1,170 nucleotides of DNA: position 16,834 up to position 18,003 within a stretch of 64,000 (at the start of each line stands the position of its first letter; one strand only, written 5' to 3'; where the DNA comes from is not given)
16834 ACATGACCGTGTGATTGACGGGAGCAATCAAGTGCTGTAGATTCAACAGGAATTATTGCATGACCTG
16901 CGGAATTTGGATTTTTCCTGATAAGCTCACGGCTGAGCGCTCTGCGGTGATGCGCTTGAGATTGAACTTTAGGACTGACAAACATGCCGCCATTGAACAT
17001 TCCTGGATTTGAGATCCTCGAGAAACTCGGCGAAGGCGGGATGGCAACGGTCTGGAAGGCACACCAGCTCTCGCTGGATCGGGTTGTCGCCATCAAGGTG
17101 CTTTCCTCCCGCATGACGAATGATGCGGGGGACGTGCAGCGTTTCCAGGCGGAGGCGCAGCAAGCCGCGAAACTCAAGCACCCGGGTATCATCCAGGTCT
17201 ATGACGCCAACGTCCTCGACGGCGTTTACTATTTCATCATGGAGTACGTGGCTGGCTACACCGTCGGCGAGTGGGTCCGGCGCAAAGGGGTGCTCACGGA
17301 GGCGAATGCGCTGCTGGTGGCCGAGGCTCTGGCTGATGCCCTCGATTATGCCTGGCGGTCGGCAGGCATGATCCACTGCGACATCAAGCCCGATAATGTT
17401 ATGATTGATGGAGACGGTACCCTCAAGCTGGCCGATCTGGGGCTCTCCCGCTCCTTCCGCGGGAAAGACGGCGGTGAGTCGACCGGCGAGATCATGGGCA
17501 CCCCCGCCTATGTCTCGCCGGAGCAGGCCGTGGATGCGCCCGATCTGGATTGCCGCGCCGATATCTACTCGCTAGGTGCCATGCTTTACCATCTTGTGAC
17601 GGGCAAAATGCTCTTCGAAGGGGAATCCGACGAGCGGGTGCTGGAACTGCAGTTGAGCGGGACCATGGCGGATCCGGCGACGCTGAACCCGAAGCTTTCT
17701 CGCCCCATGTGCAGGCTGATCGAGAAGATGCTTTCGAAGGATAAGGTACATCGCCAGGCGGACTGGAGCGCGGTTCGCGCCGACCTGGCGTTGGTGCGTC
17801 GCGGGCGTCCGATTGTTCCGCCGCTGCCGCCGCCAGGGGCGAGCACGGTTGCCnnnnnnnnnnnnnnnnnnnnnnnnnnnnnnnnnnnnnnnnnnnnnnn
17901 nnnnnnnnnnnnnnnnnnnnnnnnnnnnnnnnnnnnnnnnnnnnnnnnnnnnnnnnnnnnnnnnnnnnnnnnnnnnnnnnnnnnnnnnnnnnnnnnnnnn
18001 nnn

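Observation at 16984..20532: Bacterial LRR receptor kinase with a non-RD (HCD) catalytic loop, echoing plant immune receptor kinases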

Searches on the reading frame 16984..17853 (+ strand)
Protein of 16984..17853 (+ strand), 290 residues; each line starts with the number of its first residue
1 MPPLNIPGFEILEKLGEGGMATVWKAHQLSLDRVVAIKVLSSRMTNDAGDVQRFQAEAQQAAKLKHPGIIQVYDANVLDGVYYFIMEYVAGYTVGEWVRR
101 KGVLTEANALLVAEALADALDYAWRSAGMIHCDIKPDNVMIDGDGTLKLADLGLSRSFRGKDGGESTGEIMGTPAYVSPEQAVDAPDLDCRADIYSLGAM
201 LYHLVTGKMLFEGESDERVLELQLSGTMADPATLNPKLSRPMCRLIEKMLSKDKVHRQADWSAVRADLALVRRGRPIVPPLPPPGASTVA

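Call 59: search_protein_representatives(protein=window:16984-17853:+)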
Query: 290 residues. Proteins with E-value up to 0.001 (for the whole library): 1125104; up to 1e-10: 769167; up to 1e-30: 187740. The best 150 are listed.
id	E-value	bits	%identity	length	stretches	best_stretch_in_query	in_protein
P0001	9.5e-190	645.0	100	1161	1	1-290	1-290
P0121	1.2e-152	523.2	31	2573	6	9-262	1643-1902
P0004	5.0e-135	465.4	72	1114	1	4-288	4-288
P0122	2.1e-134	463.4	35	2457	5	9-277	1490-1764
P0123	4.3e-134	462.4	31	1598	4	3-269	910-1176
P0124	1.9e-126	437.3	31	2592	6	8-254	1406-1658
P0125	1.9e-122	424.2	67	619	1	3-289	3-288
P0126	2.4e-122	423.8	41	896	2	5-290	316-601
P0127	5.9e-122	422.6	35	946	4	7-277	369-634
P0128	7.1e-121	419.0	64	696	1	2-289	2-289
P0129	7.9e-121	418.9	32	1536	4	4-257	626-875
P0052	3.6e-120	416.7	65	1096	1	2-286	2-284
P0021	2.0e-119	414.3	64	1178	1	4-289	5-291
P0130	7.8e-118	409.0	39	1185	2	2-276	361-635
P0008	4.3e-117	406.6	63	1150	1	3-288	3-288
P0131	5.7e-117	406.2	62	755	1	3-288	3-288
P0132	1.7e-115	401.4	62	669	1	5-289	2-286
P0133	2.1e-115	401.0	62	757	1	5-288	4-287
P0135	5.3e-114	396.5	61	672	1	2-289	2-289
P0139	9.7e-112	389.0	61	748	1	5-288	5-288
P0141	1.4e-111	388.5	61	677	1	1-289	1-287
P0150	5.9e-109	379.9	62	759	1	5-289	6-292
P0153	1.4e-107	375.4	58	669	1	5-289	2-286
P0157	7.4e-107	373.0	59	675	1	4-289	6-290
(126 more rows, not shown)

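Call 63: find_encoding_contigs(protein=P0132, flank=6000, max_places=3)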
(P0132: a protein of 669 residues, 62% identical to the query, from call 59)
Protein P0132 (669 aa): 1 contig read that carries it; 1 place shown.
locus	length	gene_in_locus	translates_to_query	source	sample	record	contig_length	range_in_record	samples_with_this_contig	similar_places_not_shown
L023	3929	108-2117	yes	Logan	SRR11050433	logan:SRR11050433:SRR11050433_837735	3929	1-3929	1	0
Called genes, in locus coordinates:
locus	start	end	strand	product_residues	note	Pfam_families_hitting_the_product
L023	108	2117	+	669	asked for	PF00069:Pkinase, PF07714:PK_Tyr_Ser-Thr, PF03109:ABC1 (weak)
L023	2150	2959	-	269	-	PF01346:FKBP_N, PF00254:FKBP_C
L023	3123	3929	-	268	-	?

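Call 64: list_cluster_members(proteins=[P0132, P0135, P0141, P0153, P0157, P0131, P0133, P0139, P0150, P0128])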
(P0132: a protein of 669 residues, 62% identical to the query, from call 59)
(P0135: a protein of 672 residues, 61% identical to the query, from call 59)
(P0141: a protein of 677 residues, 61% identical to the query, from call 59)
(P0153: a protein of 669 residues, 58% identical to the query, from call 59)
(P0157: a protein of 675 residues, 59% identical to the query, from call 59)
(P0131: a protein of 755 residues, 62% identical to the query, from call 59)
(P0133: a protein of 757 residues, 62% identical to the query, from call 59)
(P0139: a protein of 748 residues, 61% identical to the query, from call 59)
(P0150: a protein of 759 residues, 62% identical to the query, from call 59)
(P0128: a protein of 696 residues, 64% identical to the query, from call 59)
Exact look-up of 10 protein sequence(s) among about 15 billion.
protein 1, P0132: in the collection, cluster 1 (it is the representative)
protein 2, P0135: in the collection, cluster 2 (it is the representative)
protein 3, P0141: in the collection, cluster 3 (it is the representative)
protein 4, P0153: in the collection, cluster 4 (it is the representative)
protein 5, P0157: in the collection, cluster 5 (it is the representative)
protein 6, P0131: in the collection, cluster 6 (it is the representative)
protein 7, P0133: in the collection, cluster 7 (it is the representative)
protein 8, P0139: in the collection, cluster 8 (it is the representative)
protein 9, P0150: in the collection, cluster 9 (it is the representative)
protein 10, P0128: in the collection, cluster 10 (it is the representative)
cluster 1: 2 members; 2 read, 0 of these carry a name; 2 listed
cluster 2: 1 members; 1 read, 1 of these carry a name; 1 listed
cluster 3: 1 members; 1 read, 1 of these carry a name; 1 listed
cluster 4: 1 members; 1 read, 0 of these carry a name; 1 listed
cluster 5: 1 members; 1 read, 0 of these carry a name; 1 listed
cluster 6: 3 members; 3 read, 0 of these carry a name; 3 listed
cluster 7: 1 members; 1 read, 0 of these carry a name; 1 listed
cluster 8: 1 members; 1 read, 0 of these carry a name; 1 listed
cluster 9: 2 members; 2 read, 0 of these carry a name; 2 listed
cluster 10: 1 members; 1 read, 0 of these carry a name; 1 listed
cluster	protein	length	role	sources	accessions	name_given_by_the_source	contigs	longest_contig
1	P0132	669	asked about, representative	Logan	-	-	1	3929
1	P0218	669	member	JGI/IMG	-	-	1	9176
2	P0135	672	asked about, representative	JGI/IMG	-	serine/threonine-protein kinase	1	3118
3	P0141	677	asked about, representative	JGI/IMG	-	serine/threonine-protein kinase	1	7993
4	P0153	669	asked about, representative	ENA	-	-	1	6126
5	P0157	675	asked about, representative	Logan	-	-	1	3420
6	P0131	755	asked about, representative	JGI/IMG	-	-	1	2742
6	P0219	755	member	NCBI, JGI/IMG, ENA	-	-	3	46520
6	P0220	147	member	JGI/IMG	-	-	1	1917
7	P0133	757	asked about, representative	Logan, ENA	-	-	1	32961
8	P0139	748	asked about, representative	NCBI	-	-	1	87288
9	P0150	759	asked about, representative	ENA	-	-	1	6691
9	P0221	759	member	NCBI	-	-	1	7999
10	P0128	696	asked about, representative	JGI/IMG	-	-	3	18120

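Call 66: find_encoding_contigs(protein=P0139, flank=10000, max_places=2)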
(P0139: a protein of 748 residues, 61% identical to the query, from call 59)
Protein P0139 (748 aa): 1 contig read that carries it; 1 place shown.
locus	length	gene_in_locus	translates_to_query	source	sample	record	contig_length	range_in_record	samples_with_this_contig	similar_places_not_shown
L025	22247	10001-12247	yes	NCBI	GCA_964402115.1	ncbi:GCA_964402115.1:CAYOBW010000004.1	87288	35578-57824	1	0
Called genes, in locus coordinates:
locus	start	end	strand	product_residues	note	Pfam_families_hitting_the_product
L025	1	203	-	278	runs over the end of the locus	PF01026:TatD_DNase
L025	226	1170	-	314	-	PF00482:T2SSF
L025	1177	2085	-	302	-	PF00482:T2SSF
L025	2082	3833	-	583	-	PF16697:Yop-YscD_cpl, PF00498:FHA, PF00437:T2SSE, PF27713:UCP018868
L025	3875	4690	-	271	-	PF16976:RcpC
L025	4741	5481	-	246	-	-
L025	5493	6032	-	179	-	-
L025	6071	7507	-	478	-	-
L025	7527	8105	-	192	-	-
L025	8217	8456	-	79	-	PF04964:Flp_Fap (weak)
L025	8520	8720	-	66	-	-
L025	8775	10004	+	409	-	PF00684:DnaJ_CXXCXGXG (faint)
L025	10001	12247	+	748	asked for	PF00069:Pkinase, PF07714:PK_Tyr_Ser-Thr, PF03109:ABC1 (weak)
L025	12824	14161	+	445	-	PF00145:DNA_methylase, PF09445:Methyltransf_15 (weak)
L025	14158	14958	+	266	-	-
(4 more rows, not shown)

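Call 89: search_solved_structures(query=window:16984-17853:+, max_evalue=1e-20)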
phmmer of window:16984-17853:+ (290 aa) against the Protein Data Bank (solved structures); distinct sequences matched with E-value up to 1e-20: 256 (the best 60 are shown).
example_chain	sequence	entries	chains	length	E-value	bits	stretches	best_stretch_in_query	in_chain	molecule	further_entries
1mru_A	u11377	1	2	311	7.9e-45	156.3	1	8-280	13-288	Probable serine/threonine-protein kinase pknB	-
3f61_A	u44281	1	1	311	2.8e-44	154.5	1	8-280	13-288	Serine/threonine-protein kinase pknB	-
3orm_A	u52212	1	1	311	6.7e-44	153.3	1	8-280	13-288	Serine/threonine protein kinase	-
3ori_A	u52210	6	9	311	1e-43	152.7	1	8-280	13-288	Serine/threonine protein kinase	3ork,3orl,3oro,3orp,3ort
5u94_A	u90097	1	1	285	1.6e-43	152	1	8-274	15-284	Serine/threonine-protein kinase PknB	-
3f69_A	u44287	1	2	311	1.9e-43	151.8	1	8-280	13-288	Serine/threonine-protein kinase pknB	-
6b2p_A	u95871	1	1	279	2.4e-43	151.5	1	8-274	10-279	Serine/threonine-protein kinase PknB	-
1o6y_A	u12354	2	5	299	3.1e-43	151.1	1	8-274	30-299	SERINE/THREONINE-PROTEIN KINASE PKNB | Probable serine/threonine-protein kinase pknB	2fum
6i2p_A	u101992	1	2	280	2.3e-42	148.2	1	8-274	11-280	Serine/threonine-protein kinase PknB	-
6b2q_A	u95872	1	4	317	6.9e-40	140.1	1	13-287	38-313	Serine/threonine-protein kinase PknA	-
4x3f_A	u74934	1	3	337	8.2e-40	139.9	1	13-287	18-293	Serine/threonine-protein kinase PknA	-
4ow8_A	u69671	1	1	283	3.4e-38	134.6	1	13-279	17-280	Serine/threonine-protein kinase PknA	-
9tmq_A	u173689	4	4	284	3.5e-38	134.5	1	13-279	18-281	Serine/threonine-protein kinase PknA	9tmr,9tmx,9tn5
9ymt_A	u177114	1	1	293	1.9e-37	132.1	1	9-271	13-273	Serine/Threonine Kinase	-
4eqm_A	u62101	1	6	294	1.9e-37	132.1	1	9-271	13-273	Protein kinase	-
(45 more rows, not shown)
